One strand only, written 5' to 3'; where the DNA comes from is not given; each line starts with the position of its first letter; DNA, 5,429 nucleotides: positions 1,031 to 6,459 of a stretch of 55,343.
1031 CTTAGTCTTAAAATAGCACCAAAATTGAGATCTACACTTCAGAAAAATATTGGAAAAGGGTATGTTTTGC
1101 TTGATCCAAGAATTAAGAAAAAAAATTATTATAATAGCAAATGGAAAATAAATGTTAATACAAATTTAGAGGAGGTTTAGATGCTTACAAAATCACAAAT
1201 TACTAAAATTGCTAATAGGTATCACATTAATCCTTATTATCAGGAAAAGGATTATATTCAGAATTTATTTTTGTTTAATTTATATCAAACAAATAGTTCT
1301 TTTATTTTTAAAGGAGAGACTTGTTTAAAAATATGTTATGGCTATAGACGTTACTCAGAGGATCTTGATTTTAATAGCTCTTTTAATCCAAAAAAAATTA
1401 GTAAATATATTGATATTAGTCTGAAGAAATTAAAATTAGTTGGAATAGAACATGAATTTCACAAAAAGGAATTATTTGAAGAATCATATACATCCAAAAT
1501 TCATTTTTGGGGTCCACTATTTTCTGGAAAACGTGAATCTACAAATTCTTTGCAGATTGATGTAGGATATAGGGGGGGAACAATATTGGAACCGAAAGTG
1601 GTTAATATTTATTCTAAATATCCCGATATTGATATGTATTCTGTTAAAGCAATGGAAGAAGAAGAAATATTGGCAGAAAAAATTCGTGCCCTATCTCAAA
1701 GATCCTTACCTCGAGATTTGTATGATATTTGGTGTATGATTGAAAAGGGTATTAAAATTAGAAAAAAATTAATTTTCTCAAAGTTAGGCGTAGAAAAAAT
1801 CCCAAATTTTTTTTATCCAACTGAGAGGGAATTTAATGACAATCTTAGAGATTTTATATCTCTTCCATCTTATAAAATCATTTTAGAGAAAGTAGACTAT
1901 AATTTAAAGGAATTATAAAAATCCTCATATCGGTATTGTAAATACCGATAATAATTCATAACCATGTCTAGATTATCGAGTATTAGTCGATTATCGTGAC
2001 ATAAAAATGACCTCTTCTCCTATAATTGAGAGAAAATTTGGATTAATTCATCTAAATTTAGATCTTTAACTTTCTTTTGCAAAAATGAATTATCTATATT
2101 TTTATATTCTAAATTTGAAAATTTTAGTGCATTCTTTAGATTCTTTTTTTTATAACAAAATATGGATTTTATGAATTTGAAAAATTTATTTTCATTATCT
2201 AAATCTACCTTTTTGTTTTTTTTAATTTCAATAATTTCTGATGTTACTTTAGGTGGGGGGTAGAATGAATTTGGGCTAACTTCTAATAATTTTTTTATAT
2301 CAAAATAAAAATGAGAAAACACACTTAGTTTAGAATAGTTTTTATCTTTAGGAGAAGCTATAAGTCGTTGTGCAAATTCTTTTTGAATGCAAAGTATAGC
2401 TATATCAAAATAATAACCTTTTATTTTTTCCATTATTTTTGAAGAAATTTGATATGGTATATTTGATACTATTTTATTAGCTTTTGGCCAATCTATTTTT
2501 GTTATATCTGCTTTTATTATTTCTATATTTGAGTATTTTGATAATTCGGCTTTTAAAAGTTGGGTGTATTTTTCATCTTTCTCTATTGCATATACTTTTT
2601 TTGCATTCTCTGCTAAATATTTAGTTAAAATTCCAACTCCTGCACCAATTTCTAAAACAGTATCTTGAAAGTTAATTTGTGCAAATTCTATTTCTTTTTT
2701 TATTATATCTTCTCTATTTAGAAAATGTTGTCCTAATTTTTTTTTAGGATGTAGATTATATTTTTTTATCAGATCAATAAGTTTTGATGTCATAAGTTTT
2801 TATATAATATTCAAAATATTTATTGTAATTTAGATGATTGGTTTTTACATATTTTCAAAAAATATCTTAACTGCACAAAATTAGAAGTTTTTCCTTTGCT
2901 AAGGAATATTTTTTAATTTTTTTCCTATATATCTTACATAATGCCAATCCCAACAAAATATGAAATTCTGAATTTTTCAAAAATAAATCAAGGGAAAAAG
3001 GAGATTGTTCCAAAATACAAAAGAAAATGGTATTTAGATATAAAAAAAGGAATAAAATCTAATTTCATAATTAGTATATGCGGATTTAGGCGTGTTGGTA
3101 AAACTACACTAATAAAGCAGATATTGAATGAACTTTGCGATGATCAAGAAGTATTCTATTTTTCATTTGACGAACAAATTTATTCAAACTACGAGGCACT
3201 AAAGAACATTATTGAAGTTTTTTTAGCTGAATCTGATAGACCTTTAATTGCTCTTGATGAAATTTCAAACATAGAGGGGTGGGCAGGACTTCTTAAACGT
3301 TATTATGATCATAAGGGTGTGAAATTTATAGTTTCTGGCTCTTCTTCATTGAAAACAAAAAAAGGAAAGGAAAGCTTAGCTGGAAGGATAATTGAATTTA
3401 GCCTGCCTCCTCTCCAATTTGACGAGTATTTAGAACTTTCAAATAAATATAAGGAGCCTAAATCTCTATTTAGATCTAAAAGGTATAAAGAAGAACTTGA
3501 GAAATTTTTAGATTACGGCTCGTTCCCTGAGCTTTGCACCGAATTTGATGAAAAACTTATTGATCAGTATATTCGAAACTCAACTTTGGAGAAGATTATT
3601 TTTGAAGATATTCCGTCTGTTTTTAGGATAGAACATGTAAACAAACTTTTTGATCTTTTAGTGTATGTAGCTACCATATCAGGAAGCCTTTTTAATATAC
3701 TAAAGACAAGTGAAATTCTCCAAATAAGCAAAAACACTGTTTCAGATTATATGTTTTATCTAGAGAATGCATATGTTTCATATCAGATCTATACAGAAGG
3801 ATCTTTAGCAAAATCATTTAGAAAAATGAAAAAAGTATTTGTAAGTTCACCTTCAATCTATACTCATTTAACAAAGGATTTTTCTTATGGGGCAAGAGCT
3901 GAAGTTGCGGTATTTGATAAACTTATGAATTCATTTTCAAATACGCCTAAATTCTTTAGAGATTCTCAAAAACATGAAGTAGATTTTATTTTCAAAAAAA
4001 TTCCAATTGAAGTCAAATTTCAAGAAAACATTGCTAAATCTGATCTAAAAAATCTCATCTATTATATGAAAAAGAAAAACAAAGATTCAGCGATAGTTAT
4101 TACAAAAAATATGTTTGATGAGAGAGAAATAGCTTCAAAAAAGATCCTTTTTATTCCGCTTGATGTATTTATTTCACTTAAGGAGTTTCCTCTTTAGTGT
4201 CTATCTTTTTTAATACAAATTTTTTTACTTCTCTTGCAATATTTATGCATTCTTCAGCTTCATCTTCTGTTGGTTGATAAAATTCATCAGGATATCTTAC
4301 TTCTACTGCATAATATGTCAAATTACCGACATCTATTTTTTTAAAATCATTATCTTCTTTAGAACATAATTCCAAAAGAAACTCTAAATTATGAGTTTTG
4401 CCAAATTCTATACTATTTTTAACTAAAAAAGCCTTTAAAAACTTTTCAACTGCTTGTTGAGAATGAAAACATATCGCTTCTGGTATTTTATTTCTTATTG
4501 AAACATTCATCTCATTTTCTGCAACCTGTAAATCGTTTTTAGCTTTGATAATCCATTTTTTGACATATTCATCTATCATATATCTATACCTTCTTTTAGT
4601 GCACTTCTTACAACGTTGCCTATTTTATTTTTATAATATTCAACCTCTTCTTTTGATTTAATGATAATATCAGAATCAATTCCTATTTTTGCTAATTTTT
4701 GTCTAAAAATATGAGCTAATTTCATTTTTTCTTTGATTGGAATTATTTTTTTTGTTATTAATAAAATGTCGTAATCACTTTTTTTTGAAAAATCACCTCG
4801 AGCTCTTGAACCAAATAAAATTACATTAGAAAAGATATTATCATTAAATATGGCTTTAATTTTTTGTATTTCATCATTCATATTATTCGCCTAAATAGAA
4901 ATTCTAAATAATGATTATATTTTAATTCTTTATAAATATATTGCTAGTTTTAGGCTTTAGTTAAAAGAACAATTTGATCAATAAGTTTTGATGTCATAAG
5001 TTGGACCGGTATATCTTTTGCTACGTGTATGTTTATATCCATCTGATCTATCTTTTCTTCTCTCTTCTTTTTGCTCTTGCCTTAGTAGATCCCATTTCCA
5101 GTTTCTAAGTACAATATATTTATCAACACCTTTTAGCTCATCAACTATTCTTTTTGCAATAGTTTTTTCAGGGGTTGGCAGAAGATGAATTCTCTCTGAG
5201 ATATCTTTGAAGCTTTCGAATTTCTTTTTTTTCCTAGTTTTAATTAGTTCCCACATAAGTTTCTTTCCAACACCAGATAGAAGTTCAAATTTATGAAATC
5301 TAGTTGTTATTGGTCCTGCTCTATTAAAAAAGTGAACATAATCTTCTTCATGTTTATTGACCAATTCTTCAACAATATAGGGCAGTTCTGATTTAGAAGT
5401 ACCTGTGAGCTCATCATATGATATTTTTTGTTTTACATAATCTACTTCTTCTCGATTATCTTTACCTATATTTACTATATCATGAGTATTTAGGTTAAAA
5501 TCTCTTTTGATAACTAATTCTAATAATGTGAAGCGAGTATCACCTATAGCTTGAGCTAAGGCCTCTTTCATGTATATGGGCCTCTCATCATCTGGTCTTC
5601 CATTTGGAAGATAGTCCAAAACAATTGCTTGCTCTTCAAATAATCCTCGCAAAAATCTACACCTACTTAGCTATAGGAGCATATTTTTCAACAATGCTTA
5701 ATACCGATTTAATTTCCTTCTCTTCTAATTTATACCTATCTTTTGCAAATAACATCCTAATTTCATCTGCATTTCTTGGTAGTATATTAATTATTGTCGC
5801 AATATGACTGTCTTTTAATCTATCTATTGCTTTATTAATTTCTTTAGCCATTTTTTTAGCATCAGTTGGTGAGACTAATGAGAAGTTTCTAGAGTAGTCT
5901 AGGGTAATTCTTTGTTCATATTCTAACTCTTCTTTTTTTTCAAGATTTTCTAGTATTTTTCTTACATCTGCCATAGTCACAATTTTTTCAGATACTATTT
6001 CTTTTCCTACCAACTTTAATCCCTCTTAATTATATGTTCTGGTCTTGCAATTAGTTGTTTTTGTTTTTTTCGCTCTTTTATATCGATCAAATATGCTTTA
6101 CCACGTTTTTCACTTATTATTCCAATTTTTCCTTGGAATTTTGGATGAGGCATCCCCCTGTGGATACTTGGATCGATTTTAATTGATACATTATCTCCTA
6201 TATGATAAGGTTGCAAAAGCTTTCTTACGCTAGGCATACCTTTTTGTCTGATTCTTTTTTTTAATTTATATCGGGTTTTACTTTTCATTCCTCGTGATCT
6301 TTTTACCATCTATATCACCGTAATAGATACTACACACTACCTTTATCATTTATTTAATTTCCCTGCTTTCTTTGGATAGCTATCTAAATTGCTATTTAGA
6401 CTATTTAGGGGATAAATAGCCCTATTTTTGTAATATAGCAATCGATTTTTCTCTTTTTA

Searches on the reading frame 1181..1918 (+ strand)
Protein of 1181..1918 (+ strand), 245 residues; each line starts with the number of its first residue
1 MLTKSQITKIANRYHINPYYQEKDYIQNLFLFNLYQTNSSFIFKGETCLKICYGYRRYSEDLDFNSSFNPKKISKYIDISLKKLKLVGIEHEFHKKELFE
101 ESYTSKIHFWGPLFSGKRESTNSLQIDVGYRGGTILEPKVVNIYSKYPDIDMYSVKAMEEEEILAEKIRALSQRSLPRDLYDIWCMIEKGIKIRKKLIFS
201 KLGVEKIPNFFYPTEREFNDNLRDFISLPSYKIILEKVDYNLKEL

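Call 19: search_protein_families(library=pfam, proteins=[window:1181-1918:+], max_evalue=0.00001)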
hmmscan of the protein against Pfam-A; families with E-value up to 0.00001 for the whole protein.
window:1181-1918:+ (245 aa): 1 family
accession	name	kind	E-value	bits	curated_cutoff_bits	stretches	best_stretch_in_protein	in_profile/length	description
PF08843.17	AbiEii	-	6.3e-24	85.7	22.5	1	34-240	8-225/238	Nucleotidyl transferase AbiEii toxin, Type IV TA system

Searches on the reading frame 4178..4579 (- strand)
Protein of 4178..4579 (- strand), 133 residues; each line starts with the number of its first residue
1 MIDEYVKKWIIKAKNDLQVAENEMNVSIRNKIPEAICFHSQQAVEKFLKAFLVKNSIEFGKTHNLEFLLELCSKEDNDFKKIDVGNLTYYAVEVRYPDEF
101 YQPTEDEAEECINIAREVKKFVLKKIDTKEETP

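Call 27: search_protein_families(library=pfam, proteins=[window:4178-4579:-], max_evalue=0.0001)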
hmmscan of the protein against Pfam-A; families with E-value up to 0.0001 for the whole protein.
window:4178-4579:- (133 aa): 1 family
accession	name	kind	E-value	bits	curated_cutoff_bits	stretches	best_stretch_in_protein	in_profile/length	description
PF05168.19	HEPN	-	2.1e-27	96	22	1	6-123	1-115/117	HEPN domain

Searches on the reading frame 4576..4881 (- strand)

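Call 27: search_protein_families(library=pfam, proteins=[window:4576-4881:-], max_evalue=0.0001)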
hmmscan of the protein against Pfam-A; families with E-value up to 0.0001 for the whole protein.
window:4576-4881:- (101 aa): 2 families
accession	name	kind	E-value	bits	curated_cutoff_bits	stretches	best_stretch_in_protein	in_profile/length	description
PF18765.7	Polbeta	-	1.1e-09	38.8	26.9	1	6-77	1-71/93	Polymerase beta, Nucleotidyltransferase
PF01909.29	NTP_transf_2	-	2.4e-08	34.7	21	1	9-97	5-89/93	Nucleotidyltransferase domain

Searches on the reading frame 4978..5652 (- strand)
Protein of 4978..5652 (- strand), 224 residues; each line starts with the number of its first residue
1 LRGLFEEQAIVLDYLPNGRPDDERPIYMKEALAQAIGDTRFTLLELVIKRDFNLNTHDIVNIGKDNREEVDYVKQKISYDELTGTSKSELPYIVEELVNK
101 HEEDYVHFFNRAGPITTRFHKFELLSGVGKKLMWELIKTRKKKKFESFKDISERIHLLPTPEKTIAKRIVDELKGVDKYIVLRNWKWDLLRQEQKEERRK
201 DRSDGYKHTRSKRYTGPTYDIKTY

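Call 27: search_protein_families(library=pfam, proteins=[window:4978-5652:-], max_evalue=0.0001)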
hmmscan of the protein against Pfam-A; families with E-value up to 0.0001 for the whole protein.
window:4978-5652:- (224 aa): 1 family
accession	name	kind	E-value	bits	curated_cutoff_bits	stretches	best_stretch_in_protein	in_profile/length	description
PF04919.18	DUF655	-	8.5e-66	221.8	22.2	1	5-181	1-178/181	Protein of unknown function (DUF655)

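Call 36: find_homologous_proteins(query=window:4978-5652:-, max_evalue=1e-40)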
Query window:4978-5652:- (224 aa): 196 proteins with E <= 1e-40 among 669 candidates; the best 120 are listed.
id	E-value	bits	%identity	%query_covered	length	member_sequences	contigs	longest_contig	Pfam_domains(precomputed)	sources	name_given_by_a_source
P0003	3.4e-145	500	100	100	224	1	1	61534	PF04919.19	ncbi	-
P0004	3.6e-111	388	74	100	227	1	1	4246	PF04919.19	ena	-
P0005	2.5e-103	363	70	100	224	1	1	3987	PF04919.19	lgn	-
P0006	1.5e-59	219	56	75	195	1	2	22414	PF04919.19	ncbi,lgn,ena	-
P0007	2.7e-59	219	56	75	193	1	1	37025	PF04919.19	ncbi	-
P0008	9.3e-59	217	56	75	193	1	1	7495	PF04919.19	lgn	-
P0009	9.5e-59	217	56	75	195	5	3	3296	PF04919.19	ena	-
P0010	1.1e-58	217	55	77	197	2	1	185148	PF04919.19,PF14579.13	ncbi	-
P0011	1.8e-58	216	56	75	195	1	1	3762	PF04919.19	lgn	-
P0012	6.6e-57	211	51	81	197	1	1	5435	PF04919.19,PF14579.13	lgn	-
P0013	2.1e-56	209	57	77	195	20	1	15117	PF04919.19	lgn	-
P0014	2.7e-56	209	53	79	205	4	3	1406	PF04919.19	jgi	jgi:putative nucleotide binding protein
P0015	5.4e-56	208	58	75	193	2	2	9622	PF04919.19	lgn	-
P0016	7.7e-56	207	53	79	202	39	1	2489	PF04919.19,PF14579.13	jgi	-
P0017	1.7e-55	206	54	78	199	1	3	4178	PF04919.19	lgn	-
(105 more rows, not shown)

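Call 37: find_encoding_contigs(protein=P0004, flank=10000, max_places=5)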
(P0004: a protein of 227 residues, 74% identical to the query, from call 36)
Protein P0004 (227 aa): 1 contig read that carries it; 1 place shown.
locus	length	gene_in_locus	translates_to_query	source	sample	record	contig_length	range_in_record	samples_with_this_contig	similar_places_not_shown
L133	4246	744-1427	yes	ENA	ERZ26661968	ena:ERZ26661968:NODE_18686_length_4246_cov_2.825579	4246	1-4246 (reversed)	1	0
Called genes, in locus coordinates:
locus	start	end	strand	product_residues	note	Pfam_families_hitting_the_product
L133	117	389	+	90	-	PF01157:Ribosomal_L21e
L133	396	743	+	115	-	PF03874:RNA_pol_Rpb4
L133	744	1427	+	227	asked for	PF04919:DUF655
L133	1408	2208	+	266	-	PF00398:RrnaAD, PF13649:Methyltransf_25 (weak)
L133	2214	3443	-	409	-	PF08714:Fae, PF00215:OMPdecase, PF00834:Ribul_P_3_epim (weak)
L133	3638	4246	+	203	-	?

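Call 38: find_encoding_contigs(protein=P0005, flank=10000, max_places=5)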
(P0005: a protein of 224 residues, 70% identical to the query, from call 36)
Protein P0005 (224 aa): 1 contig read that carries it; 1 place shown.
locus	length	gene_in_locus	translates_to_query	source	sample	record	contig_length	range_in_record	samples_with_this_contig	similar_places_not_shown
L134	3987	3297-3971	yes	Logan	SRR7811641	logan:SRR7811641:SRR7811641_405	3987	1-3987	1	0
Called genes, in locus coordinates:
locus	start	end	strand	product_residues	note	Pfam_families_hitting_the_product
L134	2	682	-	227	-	?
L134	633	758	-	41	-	-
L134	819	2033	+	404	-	PF08714:Fae, PF00215:OMPdecase, PF00834:Ribul_P_3_epim (weak)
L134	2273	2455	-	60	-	-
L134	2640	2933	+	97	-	PF01157:Ribosomal_L21e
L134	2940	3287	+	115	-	PF03874:RNA_pol_Rpb4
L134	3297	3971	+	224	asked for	PF04919:DUF655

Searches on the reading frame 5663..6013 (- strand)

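Call 27: search_protein_families(library=pfam, proteins=[window:5663-6013:-], max_evalue=0.0001)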
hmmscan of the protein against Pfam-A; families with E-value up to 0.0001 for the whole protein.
window:5663-6013:- (116 aa): 1 family
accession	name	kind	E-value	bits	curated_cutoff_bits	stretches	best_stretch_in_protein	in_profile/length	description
PF03874.21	RNA_pol_Rpb4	-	3e-13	50.5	25.6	1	25-111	30-115/116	RNA polymerase Rpb4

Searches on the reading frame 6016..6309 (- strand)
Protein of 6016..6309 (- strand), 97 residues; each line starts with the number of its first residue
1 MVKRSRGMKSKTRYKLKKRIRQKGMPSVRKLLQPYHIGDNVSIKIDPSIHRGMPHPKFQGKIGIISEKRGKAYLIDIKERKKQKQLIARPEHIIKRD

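Call 27: search_protein_families(library=pfam, proteins=[window:6016-6309:-], max_evalue=0.0001)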
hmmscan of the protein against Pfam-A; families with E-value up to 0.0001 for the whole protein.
window:6016-6309:- (97 aa): 1 family
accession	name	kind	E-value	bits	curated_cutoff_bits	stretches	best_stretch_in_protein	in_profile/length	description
PF01157.24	Ribosomal_L21e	-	1.8e-31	108.4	27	1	3-94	2-97/101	Ribosomal protein L21e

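Call 76: find_encoding_contigs(protein=window:6016-6309:-, flank=10000, max_places=10)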
Protein window:6016-6309:- (97 aa): no gene with exactly this product is on record in the collection.
